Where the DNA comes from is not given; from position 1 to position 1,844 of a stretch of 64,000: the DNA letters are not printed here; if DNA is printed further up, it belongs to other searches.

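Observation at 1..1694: Short catalytically dead Argonaute (MID+PIWI) whose start is nested in the stop of a truncated upstream partner gene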

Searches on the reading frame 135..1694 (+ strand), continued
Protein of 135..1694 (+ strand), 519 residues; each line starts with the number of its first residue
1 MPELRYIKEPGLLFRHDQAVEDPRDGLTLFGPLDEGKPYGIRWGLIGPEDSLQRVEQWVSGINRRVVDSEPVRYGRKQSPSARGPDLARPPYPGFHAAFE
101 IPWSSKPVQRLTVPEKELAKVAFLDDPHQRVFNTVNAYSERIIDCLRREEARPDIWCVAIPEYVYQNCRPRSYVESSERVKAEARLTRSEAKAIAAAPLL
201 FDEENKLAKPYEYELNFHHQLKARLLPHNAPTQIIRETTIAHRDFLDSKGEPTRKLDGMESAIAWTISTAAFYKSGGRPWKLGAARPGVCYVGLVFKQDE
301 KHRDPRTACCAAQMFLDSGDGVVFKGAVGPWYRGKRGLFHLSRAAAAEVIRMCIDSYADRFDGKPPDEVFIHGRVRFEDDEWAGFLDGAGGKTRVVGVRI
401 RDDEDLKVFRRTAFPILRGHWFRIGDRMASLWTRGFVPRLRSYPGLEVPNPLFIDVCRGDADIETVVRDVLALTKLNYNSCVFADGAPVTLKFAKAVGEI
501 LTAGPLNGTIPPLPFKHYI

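Call 22: search_solved_structures(query=L001:3301-4758:+, max_evalue=1e-40, show_alignments=5)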
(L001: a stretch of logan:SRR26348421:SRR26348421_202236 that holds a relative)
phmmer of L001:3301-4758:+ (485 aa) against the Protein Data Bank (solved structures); distinct sequences matched with E-value up to 1e-40: 8.
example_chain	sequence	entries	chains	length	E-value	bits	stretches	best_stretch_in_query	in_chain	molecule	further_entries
8qlo_A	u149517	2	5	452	3.5e-69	237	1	22-452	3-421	Toll/interleukin-1 receptor domain-containing protein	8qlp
8fex_A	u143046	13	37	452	6.6e-69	236.1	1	23-244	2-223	TIR-APAZ | TIR domain-containing protein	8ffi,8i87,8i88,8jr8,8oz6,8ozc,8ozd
8sp0_A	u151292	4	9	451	1e-68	235.5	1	23-244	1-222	TIR-APAZ | TIR domain-containing protein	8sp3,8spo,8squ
8j7s_B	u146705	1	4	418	4.6e-68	233.3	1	23-244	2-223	TIR domain-containing protein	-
8j8h_B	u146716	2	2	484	7.1e-67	229.4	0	21-244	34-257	TIR domain-containing protein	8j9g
8ifk_A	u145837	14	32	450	1.6e-66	228.3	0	23-244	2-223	TIR domain-containing protein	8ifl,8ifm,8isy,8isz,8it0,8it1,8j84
8z92_E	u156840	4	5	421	6.1e-66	226.4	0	23-244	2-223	TIR domain-containing protein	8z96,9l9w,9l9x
8u7b_B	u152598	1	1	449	2.4e-65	224.4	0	23-244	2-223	TIR domain-containing protein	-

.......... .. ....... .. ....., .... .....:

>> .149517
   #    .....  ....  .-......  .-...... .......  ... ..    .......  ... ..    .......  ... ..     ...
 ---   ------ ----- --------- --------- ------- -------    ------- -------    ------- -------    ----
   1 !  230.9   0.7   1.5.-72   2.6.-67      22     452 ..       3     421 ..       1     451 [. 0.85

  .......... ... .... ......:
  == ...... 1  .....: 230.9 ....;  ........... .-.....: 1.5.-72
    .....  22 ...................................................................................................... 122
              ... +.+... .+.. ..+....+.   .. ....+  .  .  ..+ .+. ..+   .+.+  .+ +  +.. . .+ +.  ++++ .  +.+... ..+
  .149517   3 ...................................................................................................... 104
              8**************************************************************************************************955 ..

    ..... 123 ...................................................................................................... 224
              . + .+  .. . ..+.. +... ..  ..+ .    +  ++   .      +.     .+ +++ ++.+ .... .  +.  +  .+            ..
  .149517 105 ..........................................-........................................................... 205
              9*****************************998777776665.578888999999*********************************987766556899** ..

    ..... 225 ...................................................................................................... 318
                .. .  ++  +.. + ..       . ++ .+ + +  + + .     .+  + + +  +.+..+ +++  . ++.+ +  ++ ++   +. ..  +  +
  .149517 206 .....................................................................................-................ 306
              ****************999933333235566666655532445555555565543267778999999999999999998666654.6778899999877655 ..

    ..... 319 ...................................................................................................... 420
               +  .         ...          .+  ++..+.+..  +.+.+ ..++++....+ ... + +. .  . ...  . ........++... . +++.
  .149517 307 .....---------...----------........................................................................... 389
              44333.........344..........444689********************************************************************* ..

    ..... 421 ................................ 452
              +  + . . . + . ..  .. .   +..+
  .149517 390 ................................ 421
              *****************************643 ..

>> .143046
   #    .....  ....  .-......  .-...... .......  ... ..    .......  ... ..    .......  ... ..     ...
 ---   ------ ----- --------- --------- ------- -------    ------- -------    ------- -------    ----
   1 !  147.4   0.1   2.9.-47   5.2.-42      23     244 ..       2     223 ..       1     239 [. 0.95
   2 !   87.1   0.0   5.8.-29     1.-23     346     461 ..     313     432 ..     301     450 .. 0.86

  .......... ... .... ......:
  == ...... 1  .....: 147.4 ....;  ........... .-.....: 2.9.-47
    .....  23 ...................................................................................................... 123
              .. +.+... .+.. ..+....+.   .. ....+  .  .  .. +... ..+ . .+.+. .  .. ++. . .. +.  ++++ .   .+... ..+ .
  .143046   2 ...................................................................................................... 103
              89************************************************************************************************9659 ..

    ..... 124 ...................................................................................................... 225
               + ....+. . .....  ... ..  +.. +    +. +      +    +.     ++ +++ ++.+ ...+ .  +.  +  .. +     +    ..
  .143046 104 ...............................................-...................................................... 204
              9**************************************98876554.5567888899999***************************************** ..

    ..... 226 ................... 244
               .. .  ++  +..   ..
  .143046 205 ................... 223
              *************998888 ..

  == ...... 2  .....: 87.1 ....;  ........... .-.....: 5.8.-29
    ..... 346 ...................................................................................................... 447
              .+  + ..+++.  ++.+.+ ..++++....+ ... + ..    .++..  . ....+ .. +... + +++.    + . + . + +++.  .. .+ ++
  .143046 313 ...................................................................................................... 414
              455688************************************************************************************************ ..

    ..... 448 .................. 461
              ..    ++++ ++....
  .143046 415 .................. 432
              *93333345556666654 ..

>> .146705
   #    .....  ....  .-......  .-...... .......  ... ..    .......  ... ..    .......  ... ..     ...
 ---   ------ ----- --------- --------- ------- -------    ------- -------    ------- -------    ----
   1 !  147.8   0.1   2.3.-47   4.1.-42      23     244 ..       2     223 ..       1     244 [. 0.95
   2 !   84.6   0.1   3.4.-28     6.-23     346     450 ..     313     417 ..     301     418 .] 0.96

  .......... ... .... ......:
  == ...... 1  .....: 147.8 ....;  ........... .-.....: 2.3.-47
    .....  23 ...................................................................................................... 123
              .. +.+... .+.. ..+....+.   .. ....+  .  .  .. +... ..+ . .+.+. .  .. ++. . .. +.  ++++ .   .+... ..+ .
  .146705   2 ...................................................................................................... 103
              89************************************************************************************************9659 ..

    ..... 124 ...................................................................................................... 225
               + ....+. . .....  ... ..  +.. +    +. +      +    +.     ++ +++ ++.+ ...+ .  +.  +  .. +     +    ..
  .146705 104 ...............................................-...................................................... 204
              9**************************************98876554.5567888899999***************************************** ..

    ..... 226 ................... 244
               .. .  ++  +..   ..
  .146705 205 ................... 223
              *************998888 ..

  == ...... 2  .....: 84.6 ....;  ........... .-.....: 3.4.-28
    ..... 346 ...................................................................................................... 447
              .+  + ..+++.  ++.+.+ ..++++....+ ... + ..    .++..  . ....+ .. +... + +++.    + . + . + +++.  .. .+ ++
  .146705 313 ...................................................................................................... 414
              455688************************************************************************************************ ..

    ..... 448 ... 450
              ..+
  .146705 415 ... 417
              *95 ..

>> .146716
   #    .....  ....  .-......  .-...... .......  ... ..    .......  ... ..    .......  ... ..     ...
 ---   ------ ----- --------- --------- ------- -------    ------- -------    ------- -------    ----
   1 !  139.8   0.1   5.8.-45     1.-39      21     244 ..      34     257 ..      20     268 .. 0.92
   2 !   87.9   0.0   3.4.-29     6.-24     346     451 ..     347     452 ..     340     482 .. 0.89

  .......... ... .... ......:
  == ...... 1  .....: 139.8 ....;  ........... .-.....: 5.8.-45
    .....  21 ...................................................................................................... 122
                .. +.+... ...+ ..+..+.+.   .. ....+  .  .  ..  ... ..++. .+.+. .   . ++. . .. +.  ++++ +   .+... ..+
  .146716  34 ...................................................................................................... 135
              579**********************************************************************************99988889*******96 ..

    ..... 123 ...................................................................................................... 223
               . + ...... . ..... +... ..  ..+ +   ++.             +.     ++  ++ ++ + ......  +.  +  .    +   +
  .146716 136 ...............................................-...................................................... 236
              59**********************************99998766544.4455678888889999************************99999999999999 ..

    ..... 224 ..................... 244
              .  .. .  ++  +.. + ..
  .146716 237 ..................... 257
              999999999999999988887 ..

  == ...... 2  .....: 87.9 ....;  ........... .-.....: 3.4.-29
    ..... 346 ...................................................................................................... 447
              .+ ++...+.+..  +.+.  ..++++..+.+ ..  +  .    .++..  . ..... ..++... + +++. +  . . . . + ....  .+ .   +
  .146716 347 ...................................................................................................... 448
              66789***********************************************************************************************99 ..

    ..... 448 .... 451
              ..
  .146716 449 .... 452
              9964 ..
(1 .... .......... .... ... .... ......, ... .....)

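Call 25: search_solved_structures(query=window:135-1694:+, max_evalue=1e-100, show_alignments=3)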
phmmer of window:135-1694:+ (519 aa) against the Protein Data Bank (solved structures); distinct sequences matched with E-value up to 1e-100: 5.
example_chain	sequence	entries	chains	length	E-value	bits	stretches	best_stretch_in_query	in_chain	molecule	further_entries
8ifk_B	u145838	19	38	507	8.4e-152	509.6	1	1-519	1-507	Piwi domain-containing protein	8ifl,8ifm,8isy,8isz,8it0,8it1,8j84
8j8h_A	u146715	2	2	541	1.1e-151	509.2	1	1-519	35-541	Piwi domain-containing protein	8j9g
8fex_B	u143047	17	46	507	1e-143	482.9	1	1-519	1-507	short pAgo | Piwi domain-containing protein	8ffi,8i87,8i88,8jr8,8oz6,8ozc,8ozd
8qlo_B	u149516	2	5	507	1.3e-143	482.5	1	1-519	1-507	Short prokaryotic Argonaute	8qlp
8j7s_A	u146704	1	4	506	3.9e-143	481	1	1-518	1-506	Piwi domain-containing protein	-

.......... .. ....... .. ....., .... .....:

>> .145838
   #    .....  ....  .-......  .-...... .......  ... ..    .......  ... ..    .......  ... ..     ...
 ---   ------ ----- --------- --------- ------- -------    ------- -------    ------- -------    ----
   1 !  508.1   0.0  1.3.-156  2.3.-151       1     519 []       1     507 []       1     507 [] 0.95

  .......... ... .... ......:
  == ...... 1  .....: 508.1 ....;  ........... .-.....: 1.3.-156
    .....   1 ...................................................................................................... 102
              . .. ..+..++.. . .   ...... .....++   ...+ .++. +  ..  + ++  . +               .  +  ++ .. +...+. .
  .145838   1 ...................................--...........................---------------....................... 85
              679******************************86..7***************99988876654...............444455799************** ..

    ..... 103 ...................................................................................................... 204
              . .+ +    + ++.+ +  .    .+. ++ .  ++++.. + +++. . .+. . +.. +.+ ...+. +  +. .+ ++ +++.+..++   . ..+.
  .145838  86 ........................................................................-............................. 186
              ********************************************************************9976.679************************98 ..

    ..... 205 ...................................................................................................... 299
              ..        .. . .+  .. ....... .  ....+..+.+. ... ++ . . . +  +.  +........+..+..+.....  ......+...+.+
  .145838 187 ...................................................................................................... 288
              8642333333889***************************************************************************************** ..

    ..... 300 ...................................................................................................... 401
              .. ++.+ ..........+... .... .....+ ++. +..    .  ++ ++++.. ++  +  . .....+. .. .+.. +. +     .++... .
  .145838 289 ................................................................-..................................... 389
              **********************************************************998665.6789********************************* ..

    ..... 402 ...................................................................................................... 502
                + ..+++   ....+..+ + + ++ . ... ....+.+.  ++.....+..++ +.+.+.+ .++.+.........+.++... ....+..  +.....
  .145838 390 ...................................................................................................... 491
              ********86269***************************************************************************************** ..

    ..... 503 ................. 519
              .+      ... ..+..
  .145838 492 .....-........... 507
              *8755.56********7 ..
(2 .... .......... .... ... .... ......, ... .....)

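Call 26: find_encoding_contigs(protein=P0001, flank=10000, max_places=3)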
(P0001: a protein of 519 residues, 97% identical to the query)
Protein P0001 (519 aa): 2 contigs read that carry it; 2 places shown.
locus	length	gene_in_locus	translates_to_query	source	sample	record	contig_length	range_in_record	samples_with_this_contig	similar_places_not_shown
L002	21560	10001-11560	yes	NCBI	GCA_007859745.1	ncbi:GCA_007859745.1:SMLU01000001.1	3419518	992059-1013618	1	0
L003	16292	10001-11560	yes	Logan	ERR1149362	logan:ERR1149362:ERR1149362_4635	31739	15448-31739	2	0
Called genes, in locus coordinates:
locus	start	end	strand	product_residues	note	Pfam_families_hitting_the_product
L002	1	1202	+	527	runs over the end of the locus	PF00158:Sigma54_activat, PF14532:Sigma54_activ_2, PF07728:AAA_5 (weak), PF25601:AAA_lid_14, PF02954:HTH_8 (weak)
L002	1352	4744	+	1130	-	PF13643:DUF4145 (faint), PF04313:HSDR_N (weak), PF00270:DEAD, PF04851:ResIII, PF18766:SWI2_SNF2, PF00271:Helicase_C (faint), PF08463:EcoEI_R_C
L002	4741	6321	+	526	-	PF12161:HsdM_N, PF02384:N6_Mtase, PF01170:UPF0020 (weak), PF07669:Eco57I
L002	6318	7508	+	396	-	PF01420:Methylase_S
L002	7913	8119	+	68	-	-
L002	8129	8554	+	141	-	-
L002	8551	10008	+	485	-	PF13676:TIR_2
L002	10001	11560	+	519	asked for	-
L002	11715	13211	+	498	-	PF09903:DUF2130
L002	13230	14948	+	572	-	PF02463:SMC_N (faint), PF13175:AAA_15, PF13476:AAA_23, PF13304:AAA_21, PF12476:DUF3696 (weak)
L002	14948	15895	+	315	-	-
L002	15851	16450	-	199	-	-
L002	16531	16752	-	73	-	-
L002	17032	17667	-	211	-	-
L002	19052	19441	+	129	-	PF13560:HTH_31, PF01381:HTH_3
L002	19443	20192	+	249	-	PF06114:Peptidase_M78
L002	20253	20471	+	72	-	-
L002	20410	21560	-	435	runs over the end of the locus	PF00589:Phage_integrase (weak)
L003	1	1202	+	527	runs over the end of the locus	PF00158:Sigma54_activat, PF14532:Sigma54_activ_2, PF07728:AAA_5 (weak), PF25601:AAA_lid_14, PF02954:HTH_8 (weak)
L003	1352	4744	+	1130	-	PF13643:DUF4145 (faint), PF04313:HSDR_N (weak), PF00270:DEAD, PF04851:ResIII, PF18766:SWI2_SNF2, PF00271:Helicase_C (faint), PF08463:EcoEI_R_C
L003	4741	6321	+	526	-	PF12161:HsdM_N, PF02384:N6_Mtase, PF01170:UPF0020 (weak), PF07669:Eco57I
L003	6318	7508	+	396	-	PF01420:Methylase_S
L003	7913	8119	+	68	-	-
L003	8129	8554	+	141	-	-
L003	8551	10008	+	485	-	PF13676:TIR_2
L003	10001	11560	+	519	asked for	-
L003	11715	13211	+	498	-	PF09903:DUF2130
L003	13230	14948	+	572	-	PF02463:SMC_N (faint), PF13175:AAA_15, PF13476:AAA_23, PF13304:AAA_21, PF12476:DUF3696 (weak)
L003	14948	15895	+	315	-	-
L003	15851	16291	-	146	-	?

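Call 27: find_encoding_contigs(protein=P0003, flank=10000, max_places=3)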
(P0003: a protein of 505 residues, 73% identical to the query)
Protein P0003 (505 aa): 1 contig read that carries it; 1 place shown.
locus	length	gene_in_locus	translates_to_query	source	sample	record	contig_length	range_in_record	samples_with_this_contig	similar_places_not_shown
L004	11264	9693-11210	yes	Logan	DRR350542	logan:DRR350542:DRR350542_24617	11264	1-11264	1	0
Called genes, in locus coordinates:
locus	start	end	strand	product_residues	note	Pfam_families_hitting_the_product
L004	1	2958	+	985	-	?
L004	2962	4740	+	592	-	PF03235:GmrSD_N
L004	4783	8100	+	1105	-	PF04465:DUF499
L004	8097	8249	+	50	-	-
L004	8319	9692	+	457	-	PF13676:TIR_2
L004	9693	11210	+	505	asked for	-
